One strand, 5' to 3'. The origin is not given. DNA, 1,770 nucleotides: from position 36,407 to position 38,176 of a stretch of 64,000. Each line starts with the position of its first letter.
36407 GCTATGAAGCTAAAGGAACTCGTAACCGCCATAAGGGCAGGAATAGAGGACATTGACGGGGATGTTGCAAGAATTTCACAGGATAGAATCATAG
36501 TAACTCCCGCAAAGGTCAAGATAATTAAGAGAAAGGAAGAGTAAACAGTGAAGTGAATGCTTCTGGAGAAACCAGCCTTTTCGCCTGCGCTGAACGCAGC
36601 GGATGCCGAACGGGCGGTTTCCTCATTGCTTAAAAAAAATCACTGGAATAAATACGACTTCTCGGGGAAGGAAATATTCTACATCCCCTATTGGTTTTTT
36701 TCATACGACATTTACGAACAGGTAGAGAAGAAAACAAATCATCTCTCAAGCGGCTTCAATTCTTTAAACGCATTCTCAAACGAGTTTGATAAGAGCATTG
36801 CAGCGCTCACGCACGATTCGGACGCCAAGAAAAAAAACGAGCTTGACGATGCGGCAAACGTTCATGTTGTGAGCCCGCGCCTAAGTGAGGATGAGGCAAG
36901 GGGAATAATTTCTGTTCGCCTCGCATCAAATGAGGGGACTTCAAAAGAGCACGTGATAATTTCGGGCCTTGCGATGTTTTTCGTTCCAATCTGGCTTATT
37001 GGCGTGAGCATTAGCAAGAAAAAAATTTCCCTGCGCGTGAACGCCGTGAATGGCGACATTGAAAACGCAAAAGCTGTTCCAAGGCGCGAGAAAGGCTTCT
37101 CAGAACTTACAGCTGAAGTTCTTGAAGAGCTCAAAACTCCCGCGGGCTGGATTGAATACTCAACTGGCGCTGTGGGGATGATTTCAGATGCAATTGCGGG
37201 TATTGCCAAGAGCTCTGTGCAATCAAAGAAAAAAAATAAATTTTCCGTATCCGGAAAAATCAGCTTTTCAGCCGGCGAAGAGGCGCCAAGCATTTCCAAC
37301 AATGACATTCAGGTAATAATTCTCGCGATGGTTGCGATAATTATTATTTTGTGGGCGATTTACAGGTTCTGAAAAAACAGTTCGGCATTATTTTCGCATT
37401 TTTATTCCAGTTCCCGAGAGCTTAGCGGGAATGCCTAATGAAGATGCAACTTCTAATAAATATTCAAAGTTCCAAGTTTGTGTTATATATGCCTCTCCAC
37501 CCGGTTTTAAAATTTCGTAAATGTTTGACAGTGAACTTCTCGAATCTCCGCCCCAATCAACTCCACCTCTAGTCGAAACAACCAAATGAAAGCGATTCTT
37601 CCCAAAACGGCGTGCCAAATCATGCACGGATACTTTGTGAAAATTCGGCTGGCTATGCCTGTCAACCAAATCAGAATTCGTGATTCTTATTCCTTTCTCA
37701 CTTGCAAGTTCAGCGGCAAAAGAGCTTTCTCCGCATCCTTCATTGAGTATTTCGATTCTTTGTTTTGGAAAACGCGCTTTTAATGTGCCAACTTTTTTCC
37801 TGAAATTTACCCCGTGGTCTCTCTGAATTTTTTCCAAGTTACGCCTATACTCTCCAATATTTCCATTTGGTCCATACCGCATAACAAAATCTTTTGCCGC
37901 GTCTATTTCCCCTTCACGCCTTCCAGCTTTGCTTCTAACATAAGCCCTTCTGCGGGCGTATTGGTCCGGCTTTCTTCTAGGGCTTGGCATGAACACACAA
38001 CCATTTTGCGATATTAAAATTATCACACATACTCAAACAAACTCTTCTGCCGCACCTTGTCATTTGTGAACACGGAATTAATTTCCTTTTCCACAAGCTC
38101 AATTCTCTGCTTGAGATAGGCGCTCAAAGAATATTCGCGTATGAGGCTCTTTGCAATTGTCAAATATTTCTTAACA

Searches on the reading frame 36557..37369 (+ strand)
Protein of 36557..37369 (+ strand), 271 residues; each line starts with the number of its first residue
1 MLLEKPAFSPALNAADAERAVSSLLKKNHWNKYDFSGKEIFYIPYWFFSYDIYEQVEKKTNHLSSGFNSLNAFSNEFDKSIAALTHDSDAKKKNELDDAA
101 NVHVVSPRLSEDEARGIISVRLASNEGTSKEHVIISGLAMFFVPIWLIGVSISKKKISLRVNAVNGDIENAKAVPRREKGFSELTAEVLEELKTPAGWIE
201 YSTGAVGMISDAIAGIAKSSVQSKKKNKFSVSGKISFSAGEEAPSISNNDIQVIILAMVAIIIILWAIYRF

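Call 24: search_protein_families(library=pfam, proteins=[window:36557-37369:+], max_evalue=0.001)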
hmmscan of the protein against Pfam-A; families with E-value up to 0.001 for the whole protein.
window:36557-37369:+ (271 aa): 0 families

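Call 66: search_protein_families(library=pfam, proteins=[window:36557-37369:+], max_evalue=0.1)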
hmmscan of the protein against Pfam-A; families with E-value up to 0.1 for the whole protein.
window:36557-37369:+ (271 aa): 1 family
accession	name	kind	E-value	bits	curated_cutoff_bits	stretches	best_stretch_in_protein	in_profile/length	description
PF06024.17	Orf78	-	0.018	15.7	29.4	0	222-271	33-84/101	Orf78 (ac78)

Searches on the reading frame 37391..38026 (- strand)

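Call 24: search_protein_families(library=pfam, proteins=[window:37391-38026:-], max_evalue=0.001)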
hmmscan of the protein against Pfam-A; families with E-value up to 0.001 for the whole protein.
window:37391-38026:- (212 aa): 3 families
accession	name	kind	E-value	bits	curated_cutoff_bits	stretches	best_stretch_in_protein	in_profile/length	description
PF13489.12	Methyltransf_23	-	2.9e-05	24.3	27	1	82-183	12-118/164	Methyltransferase domain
PF08241.18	Methyltransf_11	-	0.00062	20.8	21.2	0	97-181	4-95/95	Methyltransferase domain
PF13649.12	Methyltransf_25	-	0.00074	20.6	27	0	94-177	2-97/97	Methyltransferase domain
